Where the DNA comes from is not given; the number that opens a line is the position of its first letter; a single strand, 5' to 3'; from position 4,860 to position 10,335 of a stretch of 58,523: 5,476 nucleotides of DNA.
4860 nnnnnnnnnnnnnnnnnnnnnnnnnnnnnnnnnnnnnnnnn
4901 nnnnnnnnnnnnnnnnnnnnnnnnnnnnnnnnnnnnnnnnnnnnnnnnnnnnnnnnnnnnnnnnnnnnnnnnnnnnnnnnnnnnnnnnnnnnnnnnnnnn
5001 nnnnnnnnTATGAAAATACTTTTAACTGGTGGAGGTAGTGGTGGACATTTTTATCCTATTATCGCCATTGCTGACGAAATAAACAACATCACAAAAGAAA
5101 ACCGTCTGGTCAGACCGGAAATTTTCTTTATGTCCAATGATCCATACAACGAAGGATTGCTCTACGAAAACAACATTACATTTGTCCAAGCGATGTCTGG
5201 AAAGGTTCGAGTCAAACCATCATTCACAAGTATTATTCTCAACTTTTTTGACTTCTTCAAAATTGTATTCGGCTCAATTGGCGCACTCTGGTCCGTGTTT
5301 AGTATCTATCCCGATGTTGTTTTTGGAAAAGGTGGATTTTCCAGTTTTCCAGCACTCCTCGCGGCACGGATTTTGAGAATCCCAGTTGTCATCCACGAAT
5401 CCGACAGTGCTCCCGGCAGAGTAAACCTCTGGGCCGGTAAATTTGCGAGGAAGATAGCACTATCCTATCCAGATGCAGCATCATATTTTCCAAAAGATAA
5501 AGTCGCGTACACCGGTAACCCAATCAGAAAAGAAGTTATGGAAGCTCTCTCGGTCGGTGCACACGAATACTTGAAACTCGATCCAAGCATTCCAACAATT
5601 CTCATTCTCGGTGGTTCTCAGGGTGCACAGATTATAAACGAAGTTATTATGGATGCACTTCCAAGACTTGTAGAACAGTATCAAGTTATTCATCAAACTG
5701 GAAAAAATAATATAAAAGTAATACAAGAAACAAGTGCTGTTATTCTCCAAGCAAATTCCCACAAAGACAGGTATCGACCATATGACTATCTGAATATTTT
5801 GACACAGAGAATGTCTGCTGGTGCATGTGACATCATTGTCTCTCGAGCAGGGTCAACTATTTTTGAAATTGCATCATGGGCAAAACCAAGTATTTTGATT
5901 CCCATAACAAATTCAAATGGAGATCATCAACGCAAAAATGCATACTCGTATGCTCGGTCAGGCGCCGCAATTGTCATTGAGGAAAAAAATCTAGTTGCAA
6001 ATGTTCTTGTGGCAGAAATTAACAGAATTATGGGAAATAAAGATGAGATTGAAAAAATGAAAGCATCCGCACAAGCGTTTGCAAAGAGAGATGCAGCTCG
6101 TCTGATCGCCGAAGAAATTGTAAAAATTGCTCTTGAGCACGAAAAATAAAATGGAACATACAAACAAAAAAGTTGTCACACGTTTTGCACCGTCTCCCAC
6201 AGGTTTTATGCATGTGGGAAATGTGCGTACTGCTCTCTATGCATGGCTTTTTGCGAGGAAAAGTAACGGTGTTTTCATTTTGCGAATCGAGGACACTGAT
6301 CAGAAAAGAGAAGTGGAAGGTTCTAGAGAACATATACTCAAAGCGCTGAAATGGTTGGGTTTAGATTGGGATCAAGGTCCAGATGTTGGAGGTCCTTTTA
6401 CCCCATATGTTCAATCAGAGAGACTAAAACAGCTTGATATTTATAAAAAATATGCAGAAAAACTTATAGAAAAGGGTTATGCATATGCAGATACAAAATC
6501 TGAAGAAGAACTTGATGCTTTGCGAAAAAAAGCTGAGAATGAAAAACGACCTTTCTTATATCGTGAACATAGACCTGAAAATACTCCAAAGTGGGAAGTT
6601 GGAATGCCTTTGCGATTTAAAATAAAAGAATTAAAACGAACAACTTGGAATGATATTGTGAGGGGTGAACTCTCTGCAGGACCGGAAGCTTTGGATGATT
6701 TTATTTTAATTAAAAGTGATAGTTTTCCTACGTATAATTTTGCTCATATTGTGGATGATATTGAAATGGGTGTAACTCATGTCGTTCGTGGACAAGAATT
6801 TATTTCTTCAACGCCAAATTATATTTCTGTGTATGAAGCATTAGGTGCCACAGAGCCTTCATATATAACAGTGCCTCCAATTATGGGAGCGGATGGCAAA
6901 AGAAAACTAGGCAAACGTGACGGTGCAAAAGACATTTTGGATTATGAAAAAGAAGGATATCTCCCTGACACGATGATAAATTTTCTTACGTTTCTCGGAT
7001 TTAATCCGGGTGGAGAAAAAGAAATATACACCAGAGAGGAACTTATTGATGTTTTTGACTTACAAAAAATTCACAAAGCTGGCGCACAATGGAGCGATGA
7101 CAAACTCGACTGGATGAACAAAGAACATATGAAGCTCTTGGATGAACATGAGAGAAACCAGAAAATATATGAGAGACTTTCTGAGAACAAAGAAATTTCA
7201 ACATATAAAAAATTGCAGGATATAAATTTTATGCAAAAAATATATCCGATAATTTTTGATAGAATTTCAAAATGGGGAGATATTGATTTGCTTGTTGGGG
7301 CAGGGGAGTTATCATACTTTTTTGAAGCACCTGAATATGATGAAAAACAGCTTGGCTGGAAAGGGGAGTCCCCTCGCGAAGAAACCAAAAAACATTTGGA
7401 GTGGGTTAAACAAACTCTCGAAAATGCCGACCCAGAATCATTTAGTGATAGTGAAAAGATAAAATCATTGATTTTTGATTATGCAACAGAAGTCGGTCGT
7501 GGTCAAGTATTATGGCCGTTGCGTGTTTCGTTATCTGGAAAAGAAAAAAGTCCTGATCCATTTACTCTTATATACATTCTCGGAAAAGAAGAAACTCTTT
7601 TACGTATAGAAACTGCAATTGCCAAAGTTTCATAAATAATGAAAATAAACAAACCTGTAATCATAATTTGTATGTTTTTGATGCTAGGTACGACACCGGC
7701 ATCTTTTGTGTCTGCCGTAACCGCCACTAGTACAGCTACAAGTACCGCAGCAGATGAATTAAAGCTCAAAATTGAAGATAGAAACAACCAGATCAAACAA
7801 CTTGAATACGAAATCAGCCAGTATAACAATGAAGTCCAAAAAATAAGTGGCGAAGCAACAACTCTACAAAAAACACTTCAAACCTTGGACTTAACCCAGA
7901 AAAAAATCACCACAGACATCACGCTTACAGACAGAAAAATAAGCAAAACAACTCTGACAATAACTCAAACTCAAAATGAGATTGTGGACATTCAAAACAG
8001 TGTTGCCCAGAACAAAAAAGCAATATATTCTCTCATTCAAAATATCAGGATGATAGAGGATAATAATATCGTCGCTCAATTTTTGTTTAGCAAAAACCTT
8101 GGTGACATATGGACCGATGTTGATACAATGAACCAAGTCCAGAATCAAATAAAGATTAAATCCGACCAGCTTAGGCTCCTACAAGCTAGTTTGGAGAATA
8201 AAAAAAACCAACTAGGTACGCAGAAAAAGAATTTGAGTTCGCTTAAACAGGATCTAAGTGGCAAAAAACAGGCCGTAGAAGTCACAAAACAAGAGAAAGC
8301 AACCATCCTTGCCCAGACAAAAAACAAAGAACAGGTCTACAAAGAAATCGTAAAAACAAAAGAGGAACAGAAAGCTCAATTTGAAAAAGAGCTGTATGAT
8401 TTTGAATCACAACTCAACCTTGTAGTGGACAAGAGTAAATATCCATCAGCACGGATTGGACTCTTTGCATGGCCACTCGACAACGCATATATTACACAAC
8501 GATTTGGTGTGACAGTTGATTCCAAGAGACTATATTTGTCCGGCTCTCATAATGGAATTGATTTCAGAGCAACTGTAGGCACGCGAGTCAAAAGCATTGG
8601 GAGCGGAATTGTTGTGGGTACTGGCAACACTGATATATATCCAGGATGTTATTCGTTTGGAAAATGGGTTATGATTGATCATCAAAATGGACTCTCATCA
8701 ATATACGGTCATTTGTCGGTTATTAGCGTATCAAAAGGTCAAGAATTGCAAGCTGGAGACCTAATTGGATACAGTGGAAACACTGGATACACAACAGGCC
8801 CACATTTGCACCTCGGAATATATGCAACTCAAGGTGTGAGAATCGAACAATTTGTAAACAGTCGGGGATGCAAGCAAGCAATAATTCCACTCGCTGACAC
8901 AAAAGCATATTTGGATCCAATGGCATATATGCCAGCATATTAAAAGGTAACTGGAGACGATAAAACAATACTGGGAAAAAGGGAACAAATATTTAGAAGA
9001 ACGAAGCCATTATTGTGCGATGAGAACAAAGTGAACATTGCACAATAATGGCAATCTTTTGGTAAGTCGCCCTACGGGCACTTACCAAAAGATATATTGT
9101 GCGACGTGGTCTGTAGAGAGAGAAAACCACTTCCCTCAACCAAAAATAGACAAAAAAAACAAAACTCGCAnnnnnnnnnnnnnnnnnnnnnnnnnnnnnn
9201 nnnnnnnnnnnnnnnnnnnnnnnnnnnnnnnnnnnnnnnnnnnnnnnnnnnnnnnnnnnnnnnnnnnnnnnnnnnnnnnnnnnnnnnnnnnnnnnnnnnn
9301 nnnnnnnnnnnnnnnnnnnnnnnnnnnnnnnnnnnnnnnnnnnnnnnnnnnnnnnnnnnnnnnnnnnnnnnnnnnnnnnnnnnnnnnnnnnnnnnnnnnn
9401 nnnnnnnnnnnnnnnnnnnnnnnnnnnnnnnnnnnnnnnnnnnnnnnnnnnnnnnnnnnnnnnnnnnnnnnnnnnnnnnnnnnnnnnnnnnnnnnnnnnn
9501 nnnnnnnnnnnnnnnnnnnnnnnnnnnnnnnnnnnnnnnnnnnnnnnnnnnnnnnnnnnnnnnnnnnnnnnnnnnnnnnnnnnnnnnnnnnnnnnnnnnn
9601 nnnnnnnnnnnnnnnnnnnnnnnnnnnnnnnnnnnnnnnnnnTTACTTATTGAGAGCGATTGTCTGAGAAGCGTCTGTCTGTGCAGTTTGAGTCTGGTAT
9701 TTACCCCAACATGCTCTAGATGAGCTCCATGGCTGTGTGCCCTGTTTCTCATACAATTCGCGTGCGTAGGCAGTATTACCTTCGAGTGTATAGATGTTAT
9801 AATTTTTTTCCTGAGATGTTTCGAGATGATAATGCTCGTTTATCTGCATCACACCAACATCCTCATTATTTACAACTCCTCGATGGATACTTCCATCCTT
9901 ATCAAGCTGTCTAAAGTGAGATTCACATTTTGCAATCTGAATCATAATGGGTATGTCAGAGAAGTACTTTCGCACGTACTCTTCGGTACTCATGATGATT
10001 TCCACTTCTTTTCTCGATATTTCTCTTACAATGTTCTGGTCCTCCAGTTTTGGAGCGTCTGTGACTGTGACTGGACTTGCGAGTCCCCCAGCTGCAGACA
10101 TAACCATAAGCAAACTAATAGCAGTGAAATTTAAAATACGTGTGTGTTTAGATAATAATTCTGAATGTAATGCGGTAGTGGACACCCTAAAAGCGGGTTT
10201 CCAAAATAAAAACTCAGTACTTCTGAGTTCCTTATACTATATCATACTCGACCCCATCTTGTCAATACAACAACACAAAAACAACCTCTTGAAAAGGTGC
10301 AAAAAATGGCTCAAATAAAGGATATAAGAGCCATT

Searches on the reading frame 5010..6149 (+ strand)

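Call 50: search_protein_families(library=pfam, proteins=[window:5010-6149:+], max_evalue=0.001)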
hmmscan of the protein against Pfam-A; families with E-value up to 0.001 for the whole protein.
window:5010-6149:+ (379 aa): 2 families
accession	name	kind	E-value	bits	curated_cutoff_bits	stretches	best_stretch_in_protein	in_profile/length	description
PF04101.22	Glyco_tran_28_C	-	1.5e-31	110.1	22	1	196-364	1-164/166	Glycosyltransferase family 28 C-terminal domain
PF03033.26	Glyco_transf_28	-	5.3e-23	82.1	26.2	1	3-150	1-138/139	Glycosyltransferase family 28 N-terminal domain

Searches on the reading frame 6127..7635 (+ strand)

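Call 50: search_protein_families(library=pfam, proteins=[window:6127-7635:+], max_evalue=0.001)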
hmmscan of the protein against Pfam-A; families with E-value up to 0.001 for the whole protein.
window:6127-7635:+ (502 aa): 2 families
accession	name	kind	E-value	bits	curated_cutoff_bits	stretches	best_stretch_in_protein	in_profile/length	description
PF00749.27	tRNA-synt_1c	-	2.2e-86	290.1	23.4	1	15-329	1-314/314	tRNA synthetases class I (E and Q), catalytic domain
PF19269.4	Anticodon_2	-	8.4e-20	72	23.6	1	364-498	11-141/141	Anticodon binding domain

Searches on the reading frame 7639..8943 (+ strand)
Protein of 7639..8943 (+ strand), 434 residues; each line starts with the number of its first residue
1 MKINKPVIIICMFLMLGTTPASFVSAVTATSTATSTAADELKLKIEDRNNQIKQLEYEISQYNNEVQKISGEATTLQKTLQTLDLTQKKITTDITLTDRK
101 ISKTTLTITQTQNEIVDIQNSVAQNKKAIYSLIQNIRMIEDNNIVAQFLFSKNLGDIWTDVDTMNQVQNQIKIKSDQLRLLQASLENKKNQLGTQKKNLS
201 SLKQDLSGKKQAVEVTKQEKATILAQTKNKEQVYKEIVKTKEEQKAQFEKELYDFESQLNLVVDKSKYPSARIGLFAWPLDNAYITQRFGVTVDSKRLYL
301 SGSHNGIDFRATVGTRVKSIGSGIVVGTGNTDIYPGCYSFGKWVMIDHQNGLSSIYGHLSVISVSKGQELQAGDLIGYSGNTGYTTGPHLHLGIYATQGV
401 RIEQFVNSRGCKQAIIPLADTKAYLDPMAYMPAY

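Call 3: search_protein_families(library=pfam, proteins=[window:7639-8943:+], max_evalue=0.1)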
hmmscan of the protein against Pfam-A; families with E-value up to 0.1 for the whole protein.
window:7639-8943:+ (434 aa): 2 families
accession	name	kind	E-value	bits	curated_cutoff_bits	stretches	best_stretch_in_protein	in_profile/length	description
PF01551.29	Peptidase_M23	-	5.3e-27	94.3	28.7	1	303-397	2-90/96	Peptidase family M23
PF11559.13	ADIP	-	0.0058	17.1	34.3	1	46-127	55-136/151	Afadin- and alpha -actinin-Binding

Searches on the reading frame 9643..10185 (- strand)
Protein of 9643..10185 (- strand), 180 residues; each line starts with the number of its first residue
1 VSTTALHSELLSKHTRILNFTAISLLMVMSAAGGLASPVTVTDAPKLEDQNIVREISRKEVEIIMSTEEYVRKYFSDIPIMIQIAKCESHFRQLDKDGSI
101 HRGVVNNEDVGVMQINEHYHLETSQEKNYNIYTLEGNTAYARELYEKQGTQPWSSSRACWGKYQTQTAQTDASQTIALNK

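Call 3: search_protein_families(library=pfam, proteins=[window:9643-10185:-], max_evalue=0.1)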
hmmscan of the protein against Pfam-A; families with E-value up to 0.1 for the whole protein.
window:9643-10185:- (180 aa): 2 families
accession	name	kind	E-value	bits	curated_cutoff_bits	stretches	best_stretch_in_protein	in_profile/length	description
PF18896.5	SLT_3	-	0.02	15.8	27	1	104-154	38-88/89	Lysozyme like domain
PF01464.25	SLT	-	0.023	14.7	21.3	1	69-142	5-73/117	Transglycosylase SLT domain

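Call 9: search_protein_families(library=ncbifam, proteins=[window:9643-10185:-], max_evalue=1)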
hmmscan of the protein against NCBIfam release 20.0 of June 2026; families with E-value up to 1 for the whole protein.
window:9643-10185:- (180 aa): 2 families
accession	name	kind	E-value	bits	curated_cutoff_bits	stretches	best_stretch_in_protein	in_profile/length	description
NF003166.0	PRK04149.1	subfamily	0.028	12.8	387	1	56-132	60-132/393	sulfate adenylyltransferase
TIGR02510.1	NrdE-prime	equivalog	0.045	12.2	602.25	1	42-144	449-552/560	ribonucleoside-diphosphate reductase subunit alpha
